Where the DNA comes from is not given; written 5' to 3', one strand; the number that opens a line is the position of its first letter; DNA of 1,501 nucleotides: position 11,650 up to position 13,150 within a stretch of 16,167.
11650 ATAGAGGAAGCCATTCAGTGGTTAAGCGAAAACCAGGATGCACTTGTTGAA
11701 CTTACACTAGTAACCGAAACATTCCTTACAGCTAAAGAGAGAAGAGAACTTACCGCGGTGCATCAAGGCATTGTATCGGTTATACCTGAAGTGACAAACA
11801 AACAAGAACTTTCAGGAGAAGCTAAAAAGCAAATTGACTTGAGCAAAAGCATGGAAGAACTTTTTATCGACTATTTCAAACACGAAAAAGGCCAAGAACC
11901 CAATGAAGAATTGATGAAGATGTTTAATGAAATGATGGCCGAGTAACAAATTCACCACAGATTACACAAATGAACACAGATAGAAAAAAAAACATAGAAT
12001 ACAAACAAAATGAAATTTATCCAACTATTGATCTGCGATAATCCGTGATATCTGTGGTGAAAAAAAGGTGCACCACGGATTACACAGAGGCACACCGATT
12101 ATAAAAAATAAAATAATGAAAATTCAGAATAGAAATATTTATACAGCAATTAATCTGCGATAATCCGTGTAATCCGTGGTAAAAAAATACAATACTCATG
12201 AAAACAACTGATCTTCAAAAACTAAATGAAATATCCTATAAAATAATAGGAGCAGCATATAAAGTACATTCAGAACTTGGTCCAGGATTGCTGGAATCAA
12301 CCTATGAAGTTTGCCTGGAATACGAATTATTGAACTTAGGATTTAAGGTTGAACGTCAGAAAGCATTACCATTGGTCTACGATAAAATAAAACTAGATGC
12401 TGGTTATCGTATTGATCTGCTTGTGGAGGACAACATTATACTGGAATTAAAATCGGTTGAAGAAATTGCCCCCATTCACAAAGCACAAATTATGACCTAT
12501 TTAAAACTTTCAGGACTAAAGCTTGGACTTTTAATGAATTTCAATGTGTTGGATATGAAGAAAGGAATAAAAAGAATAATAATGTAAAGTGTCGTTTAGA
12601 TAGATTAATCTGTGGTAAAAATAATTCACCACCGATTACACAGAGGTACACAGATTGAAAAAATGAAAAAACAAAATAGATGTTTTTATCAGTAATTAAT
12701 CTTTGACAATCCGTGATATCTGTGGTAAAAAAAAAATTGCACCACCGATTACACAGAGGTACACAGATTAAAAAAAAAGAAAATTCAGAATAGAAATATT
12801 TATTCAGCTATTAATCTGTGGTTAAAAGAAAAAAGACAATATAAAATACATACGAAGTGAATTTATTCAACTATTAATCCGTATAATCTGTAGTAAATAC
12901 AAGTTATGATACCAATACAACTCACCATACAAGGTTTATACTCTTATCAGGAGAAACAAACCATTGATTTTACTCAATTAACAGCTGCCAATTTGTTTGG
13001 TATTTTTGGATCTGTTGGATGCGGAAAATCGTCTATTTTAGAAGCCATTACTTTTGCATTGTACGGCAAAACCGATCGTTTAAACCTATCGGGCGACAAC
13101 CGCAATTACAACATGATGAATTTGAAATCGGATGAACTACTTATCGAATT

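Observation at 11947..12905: sbcD-sbcC operon split by a 960-bp cassette: a GxxExxY (PD-(D/E)XK-like) gene nested among hairpin-forming repeat modules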

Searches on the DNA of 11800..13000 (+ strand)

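Call 6: search_rna_families(source=window, start=11800, end=13000, threshold=evalue, max_evalue=1)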
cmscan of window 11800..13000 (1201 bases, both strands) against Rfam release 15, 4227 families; matches with E-value up to 1: 1.
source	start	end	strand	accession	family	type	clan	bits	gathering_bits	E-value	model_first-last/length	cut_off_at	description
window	12050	12130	+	RF01177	snR67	Gene; snRNA; snoRNA; CD-box;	CL00053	22.5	55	0.057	1-83/83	no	Small nucleolar RNA snR67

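Call 82: search_dna_similar(query=L033:3395-3490:+, collection=plasmids, mode=distant, max_evalue=0.001, max_rows=30)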
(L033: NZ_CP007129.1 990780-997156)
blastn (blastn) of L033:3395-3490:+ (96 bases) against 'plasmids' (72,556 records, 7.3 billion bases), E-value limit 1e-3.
In 2 record(s) the limit of 40 matching pieces per record was reached: places in those records are undercounted.
Records with a match: 2; places in all: 78; records where one place covers at least 80% of the query: 2.
Best place of each record, by identity: >=99% 1; 80-90% 1.
By first word of the organism name: Gemmatirosa 2.
By predicted mobility (MOB-suite, as given by PLSDB): non-mobilizable 2.
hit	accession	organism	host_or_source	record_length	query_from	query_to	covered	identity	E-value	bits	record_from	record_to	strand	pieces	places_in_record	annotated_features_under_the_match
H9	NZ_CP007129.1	Gemmatirosa kalamazoonensis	-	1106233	1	96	100%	100.0%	1e-41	174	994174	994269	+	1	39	record has no annotation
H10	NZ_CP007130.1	Gemmatirosa kalamazoonensis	-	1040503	1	92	96%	86.3%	1e-16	92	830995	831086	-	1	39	record has no annotation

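Call 83: search_dna_similar(query=window:12066-12190:+, collection=plasmids, mode=distant, max_evalue=0.01, max_rows=30)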
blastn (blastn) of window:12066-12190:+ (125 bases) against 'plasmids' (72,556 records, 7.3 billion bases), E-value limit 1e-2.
Records with a match: 10; places in all: 14; records where one place covers at least 80% of the query: 1.
Best place of each record, by identity: 80-90% 8; 60-80% 2.
By first word of the organism name: Spiroplasma 6; Bacteroides 4.
By predicted mobility (MOB-suite, as given by PLSDB): non-mobilizable 10.
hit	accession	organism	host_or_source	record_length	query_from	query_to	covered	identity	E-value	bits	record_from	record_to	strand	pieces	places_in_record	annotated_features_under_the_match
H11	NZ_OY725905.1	Bacteroides finegoldii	-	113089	3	120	94%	69.5%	5e-5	55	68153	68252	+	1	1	none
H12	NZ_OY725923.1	Bacteroides finegoldii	-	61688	57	118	50%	77.4%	8e-3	46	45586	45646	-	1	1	none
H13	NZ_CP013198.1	Spiroplasma citri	Citrus sinensis,cell culture,Navel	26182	33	72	32%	85.0%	8e-3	46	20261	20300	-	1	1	hypothetical protein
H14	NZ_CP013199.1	Spiroplasma citri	Citrus sinensis,cell culture,Navel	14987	33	72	32%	85.0%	8e-3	46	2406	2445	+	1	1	hypothetical protein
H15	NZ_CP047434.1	Spiroplasma citri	Neoaliturus tenellus,cell culture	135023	33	72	32%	85.0%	8e-3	46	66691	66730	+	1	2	hypothetical protein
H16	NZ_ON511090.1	Spiroplasma citri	Citrus sinensis,whole organism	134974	33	72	32%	85.0%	8e-3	46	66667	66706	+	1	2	hypothetical protein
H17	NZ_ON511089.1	Spiroplasma citri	Neoaliturus haematoceps,leaves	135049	33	72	32%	85.0%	8e-3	46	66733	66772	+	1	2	hypothetical protein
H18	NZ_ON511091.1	Spiroplasma citri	Sesamum indicum,whole organism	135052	33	72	32%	85.0%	8e-3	46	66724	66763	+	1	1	none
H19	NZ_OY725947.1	Bacteroides finegoldii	-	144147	83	119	30%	89.2%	6e-4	50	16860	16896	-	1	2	none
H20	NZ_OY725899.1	Bacteroides finegoldii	-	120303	85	120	29%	88.9%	2e-3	48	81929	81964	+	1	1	hydE: [FeFe] hydrogenase H-cluster radical SAM maturase HydE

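Call 84: get_annotated_region(hit=H10, flank=20000)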
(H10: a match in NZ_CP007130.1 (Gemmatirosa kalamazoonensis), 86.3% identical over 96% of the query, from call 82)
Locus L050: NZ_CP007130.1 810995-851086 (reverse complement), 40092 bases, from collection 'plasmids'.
description: Gemmatirosa kalamazoonensis strain KBS708 plasmid 2, complete sequence
organism: Gemmatirosa kalamazoonensis (NCBI taxid 861299)
taxonomy: Bacteria; Gemmatimonadota; Gemmatimonadia; Gemmatimonadales; Gemmatimonadaceae; Gemmatirosa; Gemmatirosa kalamazoonensis
host: -; source: -; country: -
typing (MOB-suite, as given by PLSDB): non-mobilizable
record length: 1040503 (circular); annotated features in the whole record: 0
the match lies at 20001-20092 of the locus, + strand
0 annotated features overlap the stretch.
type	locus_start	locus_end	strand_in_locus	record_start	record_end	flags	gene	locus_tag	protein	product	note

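Call 85: get_annotated_region(hit=H11, flank=4000)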
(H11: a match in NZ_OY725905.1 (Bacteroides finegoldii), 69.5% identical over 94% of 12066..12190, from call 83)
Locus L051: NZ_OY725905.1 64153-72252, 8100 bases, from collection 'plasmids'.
description: Bacteroides finegoldii strain Bacteroides finegoldii TSDC17.2-1.1 plasmid 3, complete sequence
organism: Bacteroides finegoldii (NCBI taxid 338188)
taxonomy: Bacteria; Bacteroidota; Bacteroidia; Bacteroidales; Bacteroidaceae; Bacteroides; Bacteroides finegoldii
host: -; source: -; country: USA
typing (MOB-suite, as given by PLSDB): non-mobilizable
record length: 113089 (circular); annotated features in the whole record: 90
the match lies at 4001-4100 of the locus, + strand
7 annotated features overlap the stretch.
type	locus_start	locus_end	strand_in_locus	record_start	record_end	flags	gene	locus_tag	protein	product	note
CDS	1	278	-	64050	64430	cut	gcvH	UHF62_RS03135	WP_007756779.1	glycine cleavage system protein GcvH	GO:0019464 - glycine decarboxylation via glycine cleavage system [Evidence IEA]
CDS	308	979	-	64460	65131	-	-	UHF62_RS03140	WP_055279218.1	hypothetical protein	-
CDS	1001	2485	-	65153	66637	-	rpoN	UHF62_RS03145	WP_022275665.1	RNA polymerase factor sigma-54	GO:0006352 - DNA-templated transcription initiation [Evidence IEA]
CDS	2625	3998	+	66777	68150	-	-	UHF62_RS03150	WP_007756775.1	aminopeptidase P family protein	-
CDS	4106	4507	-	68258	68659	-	-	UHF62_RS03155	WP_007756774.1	hypothetical protein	-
CDS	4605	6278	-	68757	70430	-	-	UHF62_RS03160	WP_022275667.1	nucleoside kinase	-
CDS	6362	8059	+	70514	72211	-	-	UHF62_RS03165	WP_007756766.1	Na/Pi cotransporter family protein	GO:0044341 - sodium-dependent phosphate transport [Evidence IEA]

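Call 98: search_dna_similar(query=L051:3995-4110:+, collection=plasmids, mode=distant, max_evalue=0.01, max_rows=40)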
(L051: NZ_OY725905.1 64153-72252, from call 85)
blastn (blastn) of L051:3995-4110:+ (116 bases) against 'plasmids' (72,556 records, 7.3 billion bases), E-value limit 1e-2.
Records with a match: 14; places in all: 33; records where one place covers at least 80% of the query: 9.
Best place of each record, by identity: >=99% 1; 95-99% 2; 90-95% 1; 80-90% 3; 60-80% 7.
By first word of the organism name: Bacteroides 14.
By predicted mobility (MOB-suite, as given by PLSDB): non-mobilizable 14.
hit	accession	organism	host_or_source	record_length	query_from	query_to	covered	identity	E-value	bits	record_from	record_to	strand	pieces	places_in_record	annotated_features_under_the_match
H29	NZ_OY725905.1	Bacteroides finegoldii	-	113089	1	116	100%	100.0%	3e-52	210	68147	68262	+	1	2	hypothetical protein | aminopeptidase P family protein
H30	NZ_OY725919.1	Bacteroides finegoldii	-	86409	9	113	91%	81.3%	2e-17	96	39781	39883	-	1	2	none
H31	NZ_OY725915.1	Bacteroides finegoldii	-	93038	8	109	88%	77.1%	4e-12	77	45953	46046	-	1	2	none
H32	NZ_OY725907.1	Bacteroides finegoldii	-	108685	1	101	87%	74.8%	9e-8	64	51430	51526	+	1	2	none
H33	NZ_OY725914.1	Bacteroides finegoldii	-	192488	9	106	84%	77.0%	3e-8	65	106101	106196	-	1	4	none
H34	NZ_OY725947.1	Bacteroides finegoldii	-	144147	8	107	86%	74.0%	2e-9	69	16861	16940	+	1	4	none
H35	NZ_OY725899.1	Bacteroides finegoldii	-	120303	7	109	89%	70.9%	4e-6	57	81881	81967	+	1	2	hydE: [FeFe] hydrogenase H-cluster radical SAM maturase HydE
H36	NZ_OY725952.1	Bacteroides finegoldii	-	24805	7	101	82%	75.8%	6e-10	70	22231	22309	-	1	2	cofactor-independent phosphoglycerate mutase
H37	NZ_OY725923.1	Bacteroides finegoldii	-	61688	8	105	84%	71.8%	4e-6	57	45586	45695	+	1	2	none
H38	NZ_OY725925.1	Bacteroides finegoldii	-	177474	22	90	59%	81.2%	7e-9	66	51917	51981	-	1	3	two-component regulator propeller domain-containing protein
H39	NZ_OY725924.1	Bacteroides finegoldii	-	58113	4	41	33%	89.5%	2e-4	52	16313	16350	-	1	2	hisD: histidinol dehydrogenase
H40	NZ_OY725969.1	Bacteroides finegoldii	-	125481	73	107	30%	91.4%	6e-4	51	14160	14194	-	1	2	none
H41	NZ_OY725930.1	Bacteroides finegoldii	-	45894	7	38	28%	96.9%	5e-5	55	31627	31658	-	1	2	none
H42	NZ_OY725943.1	Bacteroides finegoldii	-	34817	9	38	26%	96.7%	6e-4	51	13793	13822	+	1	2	none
